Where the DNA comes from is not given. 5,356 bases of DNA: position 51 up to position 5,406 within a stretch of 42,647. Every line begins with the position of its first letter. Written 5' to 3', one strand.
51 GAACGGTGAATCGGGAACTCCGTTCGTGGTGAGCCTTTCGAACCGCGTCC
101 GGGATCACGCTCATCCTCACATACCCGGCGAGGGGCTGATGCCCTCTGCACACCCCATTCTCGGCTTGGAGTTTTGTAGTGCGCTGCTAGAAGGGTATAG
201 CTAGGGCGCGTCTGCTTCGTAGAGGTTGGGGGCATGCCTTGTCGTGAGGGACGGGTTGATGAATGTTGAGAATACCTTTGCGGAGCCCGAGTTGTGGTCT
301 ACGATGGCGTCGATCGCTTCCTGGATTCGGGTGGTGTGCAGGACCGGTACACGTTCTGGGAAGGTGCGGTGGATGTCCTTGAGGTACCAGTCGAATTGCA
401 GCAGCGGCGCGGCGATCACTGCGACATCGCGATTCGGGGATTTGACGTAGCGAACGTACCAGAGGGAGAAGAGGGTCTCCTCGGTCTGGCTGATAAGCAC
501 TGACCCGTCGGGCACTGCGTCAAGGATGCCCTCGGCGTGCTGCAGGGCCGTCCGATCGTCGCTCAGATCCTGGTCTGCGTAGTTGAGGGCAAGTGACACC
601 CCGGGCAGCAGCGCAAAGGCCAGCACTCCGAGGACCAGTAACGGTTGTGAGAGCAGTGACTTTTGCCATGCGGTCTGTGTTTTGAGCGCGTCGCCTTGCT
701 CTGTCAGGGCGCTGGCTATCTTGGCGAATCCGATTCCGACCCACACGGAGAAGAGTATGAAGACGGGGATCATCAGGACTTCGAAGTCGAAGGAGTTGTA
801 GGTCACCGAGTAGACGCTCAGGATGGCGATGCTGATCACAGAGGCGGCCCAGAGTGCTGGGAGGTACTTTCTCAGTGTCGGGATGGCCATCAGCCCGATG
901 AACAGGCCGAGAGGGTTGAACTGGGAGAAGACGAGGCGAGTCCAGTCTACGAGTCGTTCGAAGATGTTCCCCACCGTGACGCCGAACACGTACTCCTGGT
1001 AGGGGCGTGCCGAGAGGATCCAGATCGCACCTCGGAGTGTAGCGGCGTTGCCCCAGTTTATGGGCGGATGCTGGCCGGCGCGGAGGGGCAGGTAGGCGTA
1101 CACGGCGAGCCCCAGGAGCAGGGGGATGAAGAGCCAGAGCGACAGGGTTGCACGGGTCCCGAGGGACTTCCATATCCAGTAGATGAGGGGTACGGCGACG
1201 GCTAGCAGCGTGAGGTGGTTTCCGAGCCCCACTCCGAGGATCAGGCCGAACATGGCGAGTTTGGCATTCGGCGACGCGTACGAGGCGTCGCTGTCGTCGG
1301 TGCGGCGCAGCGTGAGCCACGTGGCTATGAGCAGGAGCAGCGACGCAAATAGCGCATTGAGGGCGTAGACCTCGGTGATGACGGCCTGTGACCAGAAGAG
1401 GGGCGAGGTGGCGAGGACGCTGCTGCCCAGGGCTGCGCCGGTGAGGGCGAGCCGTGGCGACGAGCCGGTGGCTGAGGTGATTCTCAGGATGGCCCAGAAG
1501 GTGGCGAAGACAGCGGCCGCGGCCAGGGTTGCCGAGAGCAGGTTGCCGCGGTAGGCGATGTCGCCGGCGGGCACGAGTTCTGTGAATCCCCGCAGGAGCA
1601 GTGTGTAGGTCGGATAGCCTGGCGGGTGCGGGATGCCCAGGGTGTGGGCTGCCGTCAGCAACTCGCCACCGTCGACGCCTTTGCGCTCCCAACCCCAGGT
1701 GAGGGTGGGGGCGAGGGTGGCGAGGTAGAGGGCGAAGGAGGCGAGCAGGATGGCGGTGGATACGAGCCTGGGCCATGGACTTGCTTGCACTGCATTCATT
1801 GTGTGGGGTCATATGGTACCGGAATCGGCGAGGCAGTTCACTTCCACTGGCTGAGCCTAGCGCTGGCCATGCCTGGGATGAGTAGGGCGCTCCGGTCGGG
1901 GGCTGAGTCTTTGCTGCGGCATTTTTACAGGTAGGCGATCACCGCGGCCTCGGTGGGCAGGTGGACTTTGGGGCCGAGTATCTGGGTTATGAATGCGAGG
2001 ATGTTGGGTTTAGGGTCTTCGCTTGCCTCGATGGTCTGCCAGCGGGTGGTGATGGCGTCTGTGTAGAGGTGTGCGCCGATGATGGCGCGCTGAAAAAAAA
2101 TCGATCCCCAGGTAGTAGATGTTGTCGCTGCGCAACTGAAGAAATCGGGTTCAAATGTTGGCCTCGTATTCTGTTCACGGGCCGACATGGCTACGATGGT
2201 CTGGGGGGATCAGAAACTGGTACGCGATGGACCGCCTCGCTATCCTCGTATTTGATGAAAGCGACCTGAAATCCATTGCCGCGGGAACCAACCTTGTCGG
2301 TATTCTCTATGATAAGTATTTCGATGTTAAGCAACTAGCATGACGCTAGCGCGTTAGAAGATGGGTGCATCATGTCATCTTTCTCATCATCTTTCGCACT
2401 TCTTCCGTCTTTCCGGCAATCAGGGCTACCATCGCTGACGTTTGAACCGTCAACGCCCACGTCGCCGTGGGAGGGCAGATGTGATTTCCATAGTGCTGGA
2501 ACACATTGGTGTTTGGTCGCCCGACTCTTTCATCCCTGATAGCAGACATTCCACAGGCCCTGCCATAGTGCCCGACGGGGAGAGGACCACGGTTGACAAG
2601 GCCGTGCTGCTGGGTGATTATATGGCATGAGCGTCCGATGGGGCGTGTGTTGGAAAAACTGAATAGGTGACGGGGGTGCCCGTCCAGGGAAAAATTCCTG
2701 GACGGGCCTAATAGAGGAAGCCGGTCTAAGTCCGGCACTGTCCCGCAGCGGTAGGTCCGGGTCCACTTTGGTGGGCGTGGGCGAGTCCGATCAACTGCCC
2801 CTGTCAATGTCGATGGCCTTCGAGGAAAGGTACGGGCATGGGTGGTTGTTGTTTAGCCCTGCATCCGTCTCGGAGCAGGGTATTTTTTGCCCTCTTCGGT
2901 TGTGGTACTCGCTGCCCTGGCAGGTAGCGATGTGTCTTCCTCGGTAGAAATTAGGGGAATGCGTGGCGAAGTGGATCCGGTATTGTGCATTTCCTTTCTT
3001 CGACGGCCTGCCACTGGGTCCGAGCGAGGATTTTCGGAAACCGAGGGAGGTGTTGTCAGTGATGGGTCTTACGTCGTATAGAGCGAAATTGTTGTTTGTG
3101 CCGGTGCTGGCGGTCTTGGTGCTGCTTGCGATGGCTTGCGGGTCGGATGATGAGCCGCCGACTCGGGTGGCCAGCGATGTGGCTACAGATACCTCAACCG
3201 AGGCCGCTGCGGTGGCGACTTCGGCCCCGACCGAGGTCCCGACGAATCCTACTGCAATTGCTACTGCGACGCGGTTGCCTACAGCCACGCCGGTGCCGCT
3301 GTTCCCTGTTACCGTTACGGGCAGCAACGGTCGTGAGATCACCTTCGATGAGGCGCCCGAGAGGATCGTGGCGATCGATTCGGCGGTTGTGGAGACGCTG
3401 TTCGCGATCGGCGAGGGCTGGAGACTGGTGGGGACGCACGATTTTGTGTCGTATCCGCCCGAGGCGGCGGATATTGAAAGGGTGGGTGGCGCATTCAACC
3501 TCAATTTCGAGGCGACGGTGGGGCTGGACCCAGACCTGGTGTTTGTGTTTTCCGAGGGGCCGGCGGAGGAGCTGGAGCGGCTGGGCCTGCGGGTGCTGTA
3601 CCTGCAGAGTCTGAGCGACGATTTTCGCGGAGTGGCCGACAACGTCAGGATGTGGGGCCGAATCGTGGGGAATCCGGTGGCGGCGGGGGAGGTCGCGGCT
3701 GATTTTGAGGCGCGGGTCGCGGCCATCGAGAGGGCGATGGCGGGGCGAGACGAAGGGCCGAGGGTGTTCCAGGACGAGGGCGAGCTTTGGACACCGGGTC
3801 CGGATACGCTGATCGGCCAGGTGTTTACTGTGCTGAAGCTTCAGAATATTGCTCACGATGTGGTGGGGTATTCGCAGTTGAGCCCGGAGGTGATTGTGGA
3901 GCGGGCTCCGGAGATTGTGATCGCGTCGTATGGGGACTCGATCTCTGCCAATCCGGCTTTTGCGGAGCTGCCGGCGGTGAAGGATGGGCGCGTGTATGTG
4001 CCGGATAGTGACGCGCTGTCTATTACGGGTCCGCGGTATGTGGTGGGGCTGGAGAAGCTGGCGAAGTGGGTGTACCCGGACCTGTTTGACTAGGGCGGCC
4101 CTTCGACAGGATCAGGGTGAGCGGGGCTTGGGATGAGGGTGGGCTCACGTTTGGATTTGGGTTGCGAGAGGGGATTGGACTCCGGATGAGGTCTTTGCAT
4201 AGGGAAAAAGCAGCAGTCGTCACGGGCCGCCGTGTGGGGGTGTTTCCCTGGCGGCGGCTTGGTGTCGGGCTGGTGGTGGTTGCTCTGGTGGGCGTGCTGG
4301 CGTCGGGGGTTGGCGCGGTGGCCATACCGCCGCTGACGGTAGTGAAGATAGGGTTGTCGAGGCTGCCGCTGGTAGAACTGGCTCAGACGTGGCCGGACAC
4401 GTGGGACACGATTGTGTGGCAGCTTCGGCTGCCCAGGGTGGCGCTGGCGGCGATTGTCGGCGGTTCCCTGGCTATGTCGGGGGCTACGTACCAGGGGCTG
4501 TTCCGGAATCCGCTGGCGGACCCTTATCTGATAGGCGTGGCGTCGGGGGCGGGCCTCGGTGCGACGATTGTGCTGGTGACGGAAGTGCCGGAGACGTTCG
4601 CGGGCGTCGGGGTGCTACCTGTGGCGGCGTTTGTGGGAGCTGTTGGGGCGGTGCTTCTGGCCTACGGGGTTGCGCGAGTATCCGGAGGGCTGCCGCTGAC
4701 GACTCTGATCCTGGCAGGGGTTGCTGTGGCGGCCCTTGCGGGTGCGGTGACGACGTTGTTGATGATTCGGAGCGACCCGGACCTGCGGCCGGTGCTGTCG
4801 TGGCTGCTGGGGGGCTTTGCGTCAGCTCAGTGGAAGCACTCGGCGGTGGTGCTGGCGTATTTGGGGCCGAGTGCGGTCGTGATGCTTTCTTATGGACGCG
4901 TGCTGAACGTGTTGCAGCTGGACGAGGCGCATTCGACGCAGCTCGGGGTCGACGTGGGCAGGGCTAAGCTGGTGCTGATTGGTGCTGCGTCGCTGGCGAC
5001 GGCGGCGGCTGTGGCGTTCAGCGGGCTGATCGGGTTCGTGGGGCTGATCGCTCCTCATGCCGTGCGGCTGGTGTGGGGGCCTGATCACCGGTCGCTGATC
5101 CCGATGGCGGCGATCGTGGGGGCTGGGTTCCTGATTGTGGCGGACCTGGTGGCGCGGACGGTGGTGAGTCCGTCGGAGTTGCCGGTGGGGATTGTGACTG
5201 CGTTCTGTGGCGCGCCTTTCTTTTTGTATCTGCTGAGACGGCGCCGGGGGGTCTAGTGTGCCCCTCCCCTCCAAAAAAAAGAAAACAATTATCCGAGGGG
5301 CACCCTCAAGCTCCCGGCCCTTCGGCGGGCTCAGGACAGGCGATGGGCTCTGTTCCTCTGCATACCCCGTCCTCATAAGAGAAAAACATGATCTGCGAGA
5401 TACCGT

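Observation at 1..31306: Mosaic hairpin-forming intergenic repeat family at 13 loci, all in one orientation, several inside operons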

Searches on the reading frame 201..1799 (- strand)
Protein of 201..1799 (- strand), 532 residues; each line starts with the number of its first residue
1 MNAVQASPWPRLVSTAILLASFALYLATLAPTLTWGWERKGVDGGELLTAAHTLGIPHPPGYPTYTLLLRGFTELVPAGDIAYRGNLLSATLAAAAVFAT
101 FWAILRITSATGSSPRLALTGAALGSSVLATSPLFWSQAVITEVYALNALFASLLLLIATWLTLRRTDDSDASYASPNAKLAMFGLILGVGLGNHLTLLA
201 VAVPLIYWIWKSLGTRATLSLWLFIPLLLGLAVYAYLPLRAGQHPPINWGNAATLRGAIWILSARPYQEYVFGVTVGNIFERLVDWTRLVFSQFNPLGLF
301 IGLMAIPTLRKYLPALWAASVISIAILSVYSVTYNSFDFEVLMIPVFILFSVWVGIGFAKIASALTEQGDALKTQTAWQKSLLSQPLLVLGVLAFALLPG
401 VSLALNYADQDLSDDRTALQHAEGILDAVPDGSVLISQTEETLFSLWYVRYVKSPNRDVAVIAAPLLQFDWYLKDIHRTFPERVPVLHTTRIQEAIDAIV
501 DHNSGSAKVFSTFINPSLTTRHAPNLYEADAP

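Call 7: search_protein_families(library=pfam, proteins=[window:201-1799:-])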
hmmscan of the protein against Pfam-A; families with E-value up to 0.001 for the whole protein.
window:201-1799:- (532 aa): 1 family
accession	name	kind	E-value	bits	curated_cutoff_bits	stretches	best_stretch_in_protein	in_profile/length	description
PF11028.14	TMEM260-like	-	7.8e-31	107.7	24.2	1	43-209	1-169/179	Protein O-mannosyl-transferase TMEM260-like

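Call 18: find_encoding_contigs(protein=window:201-1799:-, flank=10000, max_places=4)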
Protein window:201-1799:- (532 aa): no gene with exactly this product is on record in the collection.

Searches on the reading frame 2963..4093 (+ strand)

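Call 7: search_protein_families(library=pfam, proteins=[window:2963-4093:+])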
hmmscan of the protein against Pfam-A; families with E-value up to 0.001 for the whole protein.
window:2963-4093:+ (376 aa): 1 family
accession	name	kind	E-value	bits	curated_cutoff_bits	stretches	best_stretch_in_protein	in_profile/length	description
PF01497.23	Peripla_BP_2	-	3.7e-28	99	27.5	1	135-350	1-234/235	Periplasmic binding protein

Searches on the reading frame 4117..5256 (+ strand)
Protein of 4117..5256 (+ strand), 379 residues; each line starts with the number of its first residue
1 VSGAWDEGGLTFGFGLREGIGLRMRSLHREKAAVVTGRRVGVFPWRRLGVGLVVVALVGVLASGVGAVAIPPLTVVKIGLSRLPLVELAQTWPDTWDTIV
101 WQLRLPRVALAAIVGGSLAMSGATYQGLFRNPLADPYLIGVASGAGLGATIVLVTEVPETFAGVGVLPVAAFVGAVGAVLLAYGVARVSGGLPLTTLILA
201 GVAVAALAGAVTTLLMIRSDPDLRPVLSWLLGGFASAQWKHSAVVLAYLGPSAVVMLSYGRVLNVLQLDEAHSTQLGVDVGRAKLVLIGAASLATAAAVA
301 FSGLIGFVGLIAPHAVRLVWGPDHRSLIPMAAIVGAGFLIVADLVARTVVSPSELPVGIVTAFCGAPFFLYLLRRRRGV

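Call 7: search_protein_families(library=pfam, proteins=[window:4117-5256:+])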
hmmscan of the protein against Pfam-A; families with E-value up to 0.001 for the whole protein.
window:4117-5256:+ (379 aa): 1 family
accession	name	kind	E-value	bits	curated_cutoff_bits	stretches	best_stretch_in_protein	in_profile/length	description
PF01032.23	FecCD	-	3.7e-89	299.3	26.5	1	56-375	3-311/311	FecCD transport family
